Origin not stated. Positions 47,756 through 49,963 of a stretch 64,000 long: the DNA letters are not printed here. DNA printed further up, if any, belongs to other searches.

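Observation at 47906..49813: Fusion of two TlpA/redoxin-like thioredoxin domains to an octaheme c-type cytochrome in one secreted protein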

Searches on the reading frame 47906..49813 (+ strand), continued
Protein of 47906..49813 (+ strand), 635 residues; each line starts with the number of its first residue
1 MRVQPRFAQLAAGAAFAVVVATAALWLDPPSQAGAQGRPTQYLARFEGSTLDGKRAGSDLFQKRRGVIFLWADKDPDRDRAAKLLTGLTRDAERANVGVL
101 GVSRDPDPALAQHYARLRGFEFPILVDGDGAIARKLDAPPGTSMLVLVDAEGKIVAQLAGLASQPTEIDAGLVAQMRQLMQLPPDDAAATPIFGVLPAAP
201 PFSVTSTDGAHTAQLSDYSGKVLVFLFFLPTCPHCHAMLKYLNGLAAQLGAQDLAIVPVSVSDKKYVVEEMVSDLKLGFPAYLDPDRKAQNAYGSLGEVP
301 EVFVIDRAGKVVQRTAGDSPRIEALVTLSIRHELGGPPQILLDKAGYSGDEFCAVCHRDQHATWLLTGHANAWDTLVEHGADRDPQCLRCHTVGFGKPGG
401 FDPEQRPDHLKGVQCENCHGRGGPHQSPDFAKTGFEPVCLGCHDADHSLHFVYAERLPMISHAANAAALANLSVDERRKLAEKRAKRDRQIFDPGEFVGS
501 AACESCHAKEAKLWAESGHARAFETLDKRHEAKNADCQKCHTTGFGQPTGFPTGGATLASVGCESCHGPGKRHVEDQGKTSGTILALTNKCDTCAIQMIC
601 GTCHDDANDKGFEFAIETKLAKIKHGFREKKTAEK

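Call 14: search_solved_structures(query=A1, max_evalue=0.01, show_alignments=3)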
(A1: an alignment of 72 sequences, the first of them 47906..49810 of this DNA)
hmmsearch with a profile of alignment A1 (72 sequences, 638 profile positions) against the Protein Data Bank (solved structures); distinct sequences matched with E-value up to 0.01: 81 (the best 60 are shown).
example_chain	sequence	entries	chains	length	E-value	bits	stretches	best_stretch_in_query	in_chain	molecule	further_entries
3kcm_A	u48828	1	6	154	5e-21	77.8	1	202-323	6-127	Thioredoxin family protein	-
3c71_A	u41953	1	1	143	7.6e-20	73.9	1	203-323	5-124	Thiol-disulfide oxidoreductase resA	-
3c73_A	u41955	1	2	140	1.4e-18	69.7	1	203-323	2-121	Thiol-disulfide oxidoreductase resA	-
6i5b_A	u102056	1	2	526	2.4e-18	68.9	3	359-450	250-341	Uncharacterized protein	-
4nmu_A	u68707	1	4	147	8.6e-18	67.1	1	195-325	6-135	Thiol-disulfide oxidoreductase ResA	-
2h1b_A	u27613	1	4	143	6.4e-17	64.2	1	203-323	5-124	Thiol-disulfide oxidoreductase resA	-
1st9_A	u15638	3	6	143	8.6e-17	63.8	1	203-323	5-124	Thiol-disulfide oxidoreductase resA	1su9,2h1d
2f9s_A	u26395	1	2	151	1e-16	63.6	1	203-323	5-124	Thiol-disulfide oxidoreductase resA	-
3hdc_A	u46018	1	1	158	1.8e-16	62.8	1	200-321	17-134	Thioredoxin family protein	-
1bvb_A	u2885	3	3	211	2e-16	62.6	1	498-581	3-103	CYTOCHROME C-554 | CYTOCHROME C554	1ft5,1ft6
2h1a_A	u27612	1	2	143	4.4e-15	58.2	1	203-323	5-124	Thiol-disulfide oxidoreductase resA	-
2h19_A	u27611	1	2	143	4.5e-15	58.1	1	203-323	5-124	Thiol-disulfide oxidoreductase resA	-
3gl3_A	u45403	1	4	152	1.2e-13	53.4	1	202-341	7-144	Putative Thiol:disulfide interchange protein DsbE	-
2l5o_A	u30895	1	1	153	1.8e-13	52.9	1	202-321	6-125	Putative thioredoxin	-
2h1g_A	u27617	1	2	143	2.3e-13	52.5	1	203-323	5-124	Thiol-disulfide oxidoreductase resA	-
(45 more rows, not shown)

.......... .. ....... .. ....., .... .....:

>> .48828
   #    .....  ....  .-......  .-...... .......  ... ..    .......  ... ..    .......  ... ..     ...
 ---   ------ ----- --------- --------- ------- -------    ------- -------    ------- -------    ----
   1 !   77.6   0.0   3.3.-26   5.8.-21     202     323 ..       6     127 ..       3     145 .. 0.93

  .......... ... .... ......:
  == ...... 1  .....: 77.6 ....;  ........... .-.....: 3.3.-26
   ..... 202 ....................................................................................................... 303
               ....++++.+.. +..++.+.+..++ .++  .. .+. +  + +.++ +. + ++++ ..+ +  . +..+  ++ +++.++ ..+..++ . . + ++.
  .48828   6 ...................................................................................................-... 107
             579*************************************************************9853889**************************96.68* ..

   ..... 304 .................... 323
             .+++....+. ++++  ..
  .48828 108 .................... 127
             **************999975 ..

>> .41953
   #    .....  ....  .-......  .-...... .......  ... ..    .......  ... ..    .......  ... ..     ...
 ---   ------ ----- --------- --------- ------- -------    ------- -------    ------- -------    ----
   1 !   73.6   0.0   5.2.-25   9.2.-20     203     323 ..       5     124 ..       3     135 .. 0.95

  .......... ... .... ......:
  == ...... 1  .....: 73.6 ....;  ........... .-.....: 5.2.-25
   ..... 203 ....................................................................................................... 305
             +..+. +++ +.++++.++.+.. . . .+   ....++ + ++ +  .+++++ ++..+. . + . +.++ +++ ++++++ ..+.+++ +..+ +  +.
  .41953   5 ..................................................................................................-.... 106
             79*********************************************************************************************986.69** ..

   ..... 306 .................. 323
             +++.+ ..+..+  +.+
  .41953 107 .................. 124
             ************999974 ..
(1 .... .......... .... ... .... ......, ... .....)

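Call 21: find_encoding_contigs(protein=P0065, flank=10000, max_places=2)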
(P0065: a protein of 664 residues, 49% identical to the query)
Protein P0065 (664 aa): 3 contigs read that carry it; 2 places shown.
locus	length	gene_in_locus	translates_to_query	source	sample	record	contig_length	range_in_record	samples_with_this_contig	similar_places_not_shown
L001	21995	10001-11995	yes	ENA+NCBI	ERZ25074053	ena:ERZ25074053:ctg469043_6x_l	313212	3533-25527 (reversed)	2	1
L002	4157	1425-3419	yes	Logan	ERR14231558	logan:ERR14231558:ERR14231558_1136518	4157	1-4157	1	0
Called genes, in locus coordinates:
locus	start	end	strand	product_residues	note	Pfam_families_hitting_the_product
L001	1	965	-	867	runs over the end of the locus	PF00637:Clathrin (faint), PF07719:TPR_2 (faint), PF14938:SNAP (faint), PF23774:TPR_GEMI5 (faint), PF00515:TPR_1 (faint), PF13176:TPR_7 (faint), PF00069:Pkinase, PF07714:PK_Tyr_Ser-Thr, +2 more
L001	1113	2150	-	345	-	PF05496:RuvB_N, PF00004:AAA, PF07728:AAA_5 (faint), PF17864:AAA_lid_4, PF05491:WHD_RuvB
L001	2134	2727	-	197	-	PF01330:RuvA_N, PF14520:HHH_5, PF00633:HHH (weak), PF07499:RuvA_C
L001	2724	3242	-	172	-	PF02075:RuvC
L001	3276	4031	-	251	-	PF20772:TACO1_YebC_N, PF01709:Transcrip_reg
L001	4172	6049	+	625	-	PF00012:HSP70, PF14450:FtsA (faint), PF06723:MreB_Mbl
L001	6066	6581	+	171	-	PF00226:DnaJ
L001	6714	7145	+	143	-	PF01796:OB_ChsH2_C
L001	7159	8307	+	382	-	PF00108:Thiolase_N, PF22691:Thiolase_C_1, PF02803:Thiolase_C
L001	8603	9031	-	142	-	PF01592:NifU_N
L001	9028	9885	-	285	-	PF02625:XdhC_CoxI, PF13478:XdhC_C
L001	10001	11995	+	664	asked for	PF00578:AhpC-TSA, PF08534:Redoxin, PF14522:Cytochrome_C7 (faint), PF14537:Cytochrom_c3_2 (faint), PF22113:Mtrc-MtrF_II-IV_dom (faint), PF13435:Cytochrome_C554, PF03264:Cytochrom_NNT (weak), PF13435:Cytochrome_C554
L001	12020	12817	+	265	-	PF03167:UDG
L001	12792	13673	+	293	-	PF04734:Ceramidase_alk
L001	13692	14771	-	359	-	PF05598:DUF772, PF01609:DDE_Tnp_1, PF13751:DDE_Tnp_1_6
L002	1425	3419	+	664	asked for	PF00578:AhpC-TSA, PF08534:Redoxin, PF14522:Cytochrome_C7 (faint), PF14537:Cytochrom_c3_2 (faint), PF22113:Mtrc-MtrF_II-IV_dom (faint), PF13435:Cytochrome_C554, PF03264:Cytochrom_NNT (weak), PF13435:Cytochrome_C554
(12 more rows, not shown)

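Call 22: find_encoding_contigs(protein=P0053, flank=10000, max_places=2)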
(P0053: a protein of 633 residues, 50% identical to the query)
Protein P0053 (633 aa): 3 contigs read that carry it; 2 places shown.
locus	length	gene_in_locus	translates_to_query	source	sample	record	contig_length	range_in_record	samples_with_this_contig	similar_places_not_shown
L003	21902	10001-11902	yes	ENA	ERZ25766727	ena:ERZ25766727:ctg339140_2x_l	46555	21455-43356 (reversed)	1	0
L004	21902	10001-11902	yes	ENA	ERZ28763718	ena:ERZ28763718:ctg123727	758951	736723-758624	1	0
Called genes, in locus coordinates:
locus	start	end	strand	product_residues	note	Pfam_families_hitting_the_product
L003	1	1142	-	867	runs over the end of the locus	PF23774:TPR_GEMI5 (faint), PF00637:Clathrin (faint), PF07719:TPR_2 (faint), PF13176:TPR_7 (faint), PF13181:TPR_8 (faint), PF14938:SNAP (faint), PF00069:Pkinase, PF07714:PK_Tyr_Ser-Thr, +3 more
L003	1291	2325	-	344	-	PF05496:RuvB_N, PF00004:AAA, PF07728:AAA_5 (faint), PF17864:AAA_lid_4, PF05491:WHD_RuvB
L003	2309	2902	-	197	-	PF01330:RuvA_N, PF00633:HHH (faint), PF14520:HHH_5, PF07499:RuvA_C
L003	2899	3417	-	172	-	PF02075:RuvC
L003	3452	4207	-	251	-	PF20772:TACO1_YebC_N, PF01709:Transcrip_reg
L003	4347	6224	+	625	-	PF00012:HSP70, PF14450:FtsA (faint), PF06723:MreB_Mbl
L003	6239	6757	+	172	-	PF00226:DnaJ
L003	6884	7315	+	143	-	PF12172:zf-ChsH2 (weak), PF01796:OB_ChsH2_C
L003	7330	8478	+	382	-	PF00108:Thiolase_N, PF00109:ketoacyl-synt (faint), PF22691:Thiolase_C_1, PF02803:Thiolase_C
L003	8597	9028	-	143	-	PF01592:NifU_N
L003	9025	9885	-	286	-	PF02625:XdhC_CoxI, PF13478:XdhC_C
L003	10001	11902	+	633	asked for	PF00578:AhpC-TSA, PF08534:Redoxin, PF14522:Cytochrome_C7 (faint), PF14537:Cytochrom_c3_2 (faint), PF22113:Mtrc-MtrF_II-IV_dom (faint), PF13435:Cytochrome_C554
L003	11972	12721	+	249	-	PF03167:UDG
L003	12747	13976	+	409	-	PF04734:Ceramidase_alk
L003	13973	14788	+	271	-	PF08501:Shikimate_dh_N, PF02826:2-Hacid_dh_C (weak), PF01488:Shikimate_DH (weak), PF18317:SDH_C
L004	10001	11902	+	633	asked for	PF00578:AhpC-TSA, PF08534:Redoxin, PF14522:Cytochrome_C7 (faint), PF14537:Cytochrom_c3_2 (faint), PF22113:Mtrc-MtrF_II-IV_dom (faint), PF13435:Cytochrome_C554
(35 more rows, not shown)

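Call 24: find_related_loci(query=A1, collection=genome_contigs, flank=8000)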
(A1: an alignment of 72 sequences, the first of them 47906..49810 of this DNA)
Query A1 (635 aa) in genome_contigs; peptide patterns used: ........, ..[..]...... (x = any residue, [..] = any of these).
599 stretches matched a pattern (row limit reached: there are more); 327 encode a relative of the query (tblastn E <= 1e-3); the best 80 are kept; 80 distinct loci.
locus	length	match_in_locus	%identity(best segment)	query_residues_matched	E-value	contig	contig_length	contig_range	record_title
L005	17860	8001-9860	59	7-635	0e+0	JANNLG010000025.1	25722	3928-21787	MAG: Deltaproteobacteria bacterium isolate SOY_38_metabat_195 SOY_38_k141_1564927, whole genome shotgun sequence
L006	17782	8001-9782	43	43-626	4e-138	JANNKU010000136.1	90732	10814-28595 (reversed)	MAG: Deltaproteobacteria bacterium isolate SOY_38_metabat_69 SOY_38_k141_1012235, whole genome shotgun sequence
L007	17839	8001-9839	41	28-629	3e-138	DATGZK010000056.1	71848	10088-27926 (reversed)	MAG TPA_asm: Myxococcota bacterium isolate SMAG_U10661 k141_781945, whole genome shotgun sequence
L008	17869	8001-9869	41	8-626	6e-138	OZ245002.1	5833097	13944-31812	MAG: Myxococcota bacterium isolate 641f811d-2bae-4d89-87bb-445edc559d6d genome assembly, chromosome: 1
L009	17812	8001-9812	41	39-629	6e-130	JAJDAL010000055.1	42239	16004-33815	MAG: Deltaproteobacteria bacterium isolate OFTM280 OFTM280_54, whole genome shotgun sequence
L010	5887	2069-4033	40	30-632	2e-128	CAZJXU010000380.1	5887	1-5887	MAG TPA_asm: uncultured Spirochaetales bacterium isolate SRP338948_co1_33 genome assembly, contig: k141_32643, whole gen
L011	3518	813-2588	39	46-634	1e-130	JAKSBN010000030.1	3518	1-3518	MAG: Proteobacteria bacterium isolate MAG.188 k141_4485754, whole genome shotgun sequence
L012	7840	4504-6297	40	43-634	4e-126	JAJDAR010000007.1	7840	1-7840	MAG: Deltaproteobacteria bacterium isolate OFTM245 OFTM245_6, whole genome shotgun sequence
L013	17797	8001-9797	37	38-634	7e-126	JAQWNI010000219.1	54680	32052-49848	MAG: Myxococcota bacterium isolate cluster2_bin.176 k141_1473144, whole genome shotgun sequence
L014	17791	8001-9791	38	43-634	1e-121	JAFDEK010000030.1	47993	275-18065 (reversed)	MAG: Deltaproteobacteria bacterium isolate Meg19_46_Bin_145 Meg19_46_Bin_145_scaffold_580, whole genome shotgun sequence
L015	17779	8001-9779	38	43-634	3e-120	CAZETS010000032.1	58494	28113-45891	MAG TPA_asm: uncultured Spirochaetaceae bacterium isolate SRP077602_co10_279 genome assembly, contig: NODE_1510_length_5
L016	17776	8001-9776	38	36-629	4e-120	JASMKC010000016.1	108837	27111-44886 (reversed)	MAG: Myxococcota bacterium isolate ETNP8_MAG_7 c_000000227892, whole genome shotgun sequence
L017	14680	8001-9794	37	30-629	1e-113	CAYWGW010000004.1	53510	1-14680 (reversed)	MAG TPA_asm: uncultured Spirochaetaceae bacterium isolate SRP141376_co3_17 genome assembly, contig: NODE_1453_length_535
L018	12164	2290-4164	36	7-626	1e-112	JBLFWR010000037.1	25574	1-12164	MAG: Candidatus Binatia bacterium isolate 3300053785_131 Ga0535658_0003841, whole genome shotgun sequence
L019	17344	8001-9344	37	189-624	9e-90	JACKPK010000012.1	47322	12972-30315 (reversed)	MAG: Deltaproteobacteria bacterium isolate HK-STAS-UBA10199-2 HK-STAS-UBA10199-2_12, whole genome shotgun sequence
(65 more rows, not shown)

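Call 25: predict_structure(alignment_id=A1)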
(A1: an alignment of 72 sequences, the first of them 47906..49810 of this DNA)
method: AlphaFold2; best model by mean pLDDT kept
length: 635 residues; sequences in the alignment: 72
mean_pLDDT: 87.4   pTM: 0.83
mean pLDDT of the five models: 87.4, 86.8, 84.6, 81.2, 80.0
residues with pLDDT >= 90: 386; 70-90: 181; 50-70: 45; < 50: 23
segments of 3 or more residues with pLDDT < 50: 1-4, 25-36, 629-635
pLDDT, mean of each block of 10 residues (from residue 1): 49 65 47 52 96 95 94 98 95 93 97 97 97 96 96 95 93 93 88 95 94 97 98 97 97 97 96 96 96 91 98 95 95 88 85 92 91 90 91 93 92 91 84 88 78 87 89 92 77 85 84 85 92 92 92 93 84 83 59 71 84 81 59 40
secondary structure, 60 per line:
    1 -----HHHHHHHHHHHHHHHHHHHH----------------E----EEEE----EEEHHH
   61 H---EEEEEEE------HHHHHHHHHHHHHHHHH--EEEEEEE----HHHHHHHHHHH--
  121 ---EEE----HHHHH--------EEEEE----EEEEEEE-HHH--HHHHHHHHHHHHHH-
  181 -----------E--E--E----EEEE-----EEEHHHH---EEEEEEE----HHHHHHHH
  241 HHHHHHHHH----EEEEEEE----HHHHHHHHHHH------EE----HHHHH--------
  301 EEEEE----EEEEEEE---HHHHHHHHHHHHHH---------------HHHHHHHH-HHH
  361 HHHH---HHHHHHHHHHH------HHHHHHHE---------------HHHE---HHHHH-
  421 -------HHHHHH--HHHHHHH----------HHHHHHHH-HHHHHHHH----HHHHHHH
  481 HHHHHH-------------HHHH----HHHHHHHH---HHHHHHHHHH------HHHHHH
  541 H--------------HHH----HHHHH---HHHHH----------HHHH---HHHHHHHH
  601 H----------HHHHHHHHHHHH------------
elements in order: H6-25 E47-50 E55-57 H58-61 E65-71 H78-94 E97-103 H108-118 E124-126 H131-135 E144-148 E153-159 H166-179 E203-206 E212-214 H215-218 E222-228 H233-249 E254-260 H265-275 H288-292 E301-305 E310-316 H320-333 H349-356 H358-364 H368-378 H385-391 H415-419 H428-433 H436-442 H453-460 H462-469 H474-486 H500-503 H508-515 H519-528 H535-541 H563-567 H571-575 H586-589 H593-601 H612-623

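Call 30: fold_search(model_id=the predicted structure, library=pdb)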
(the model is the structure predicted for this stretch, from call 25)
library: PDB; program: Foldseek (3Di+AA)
matches with E <= 10: 1391; with E <= 0.001: 634
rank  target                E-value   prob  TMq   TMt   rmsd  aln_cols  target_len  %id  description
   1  1su9_B                2.0e-10  1.00  0.20  0.88   1.8       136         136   28  Reduced structure of the soluble domain of ResA (released 2004-05-11)
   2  3c73_A                3.2e-10  1.00  0.20  0.88   1.8       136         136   29  Structure of CEHC variant ResA (released 2008-08-12)
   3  3c71                  3.2e-10  1.00  0.20  0.84   4.8       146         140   28  Structure of a ResA variant with a DsbA-like active site motif (CPHC) (released 2008-08-12)
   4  2h1b_A                3.5e-10  1.00  0.20  0.87   1.8       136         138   28  ResA E80Q (released 2006-09-19)
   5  2h19_A                4.1e-10  1.00  0.20  0.85   3.3       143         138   26  Crystal Structure of ResA Cys77Ala Variant (released 2006-09-19)
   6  2h19_B                6.1e-10  1.00  0.20  0.89   1.7       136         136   27  Crystal Structure of ResA Cys77Ala Variant (released 2006-09-19)
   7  3gl3_C                6.8e-10  1.00  0.20  0.88   1.7       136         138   25  Crystal structure of a putative Thiol:disulfide interchange protein DsbE from Chlorobium tepidum (released 2009-03-31)
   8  3kcm_F                6.8e-10  1.00  0.19  0.81   2.8       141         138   29  The crystal structure of thioredoxin protein from Geobacter metallireducens (released 2009-11-10)
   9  1st9_B                8.3e-10  1.00  0.20  0.90   1.7       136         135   28  Crystal Structure of a Soluble Domain of ResA in the Oxidised Form (released 2004-05-11)
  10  2h1a_A                1.0e-09  1.00  0.20  0.89   1.7       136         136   27  ResA C74A Variant (released 2006-09-19)
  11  3gl3_D                1.2e-09  1.00  0.20  0.89   1.7       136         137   25  Crystal structure of a putative Thiol:disulfide interchange protein DsbE from Chlorobium tepidum (released 2009-03-31)
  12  3c73_B                1.3e-09  1.00  0.20  0.85   2.7       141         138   28  Structure of CEHC variant ResA (released 2008-08-12)
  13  3kcm_B                1.3e-09  1.00  0.19  0.79   2.9       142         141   29  The crystal structure of thioredoxin protein from Geobacter metallireducens (released 2009-11-10)
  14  2h1g_B                1.5e-09  1.00  0.20  0.85   3.3       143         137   26  ResA C74A/C77A (released 2006-09-19)
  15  1su9_A                1.6e-09  1.00  0.21  0.89   2.1       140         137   28  Reduced structure of the soluble domain of ResA (released 2004-05-11)
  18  3kcm_A                1.9e-09  1.00  0.18  0.77   1.9       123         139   30  The crystal structure of thioredoxin protein from Geobacter metallireducens (released 2009-11-10)
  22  3kcm_C                2.6e-09  1.00  0.19  0.78   2.9       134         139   28  The crystal structure of thioredoxin protein from Geobacter metallireducens (released 2009-11-10)
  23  3kcm_E                2.8e-09  1.00  0.20  0.80   3.1       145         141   28  The crystal structure of thioredoxin protein from Geobacter metallireducens (released 2009-11-10)
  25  3kcm_D                3.2e-09  1.00  0.20  0.80   3.1       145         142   28  The crystal structure of thioredoxin protein from Geobacter metallireducens (released 2009-11-10)
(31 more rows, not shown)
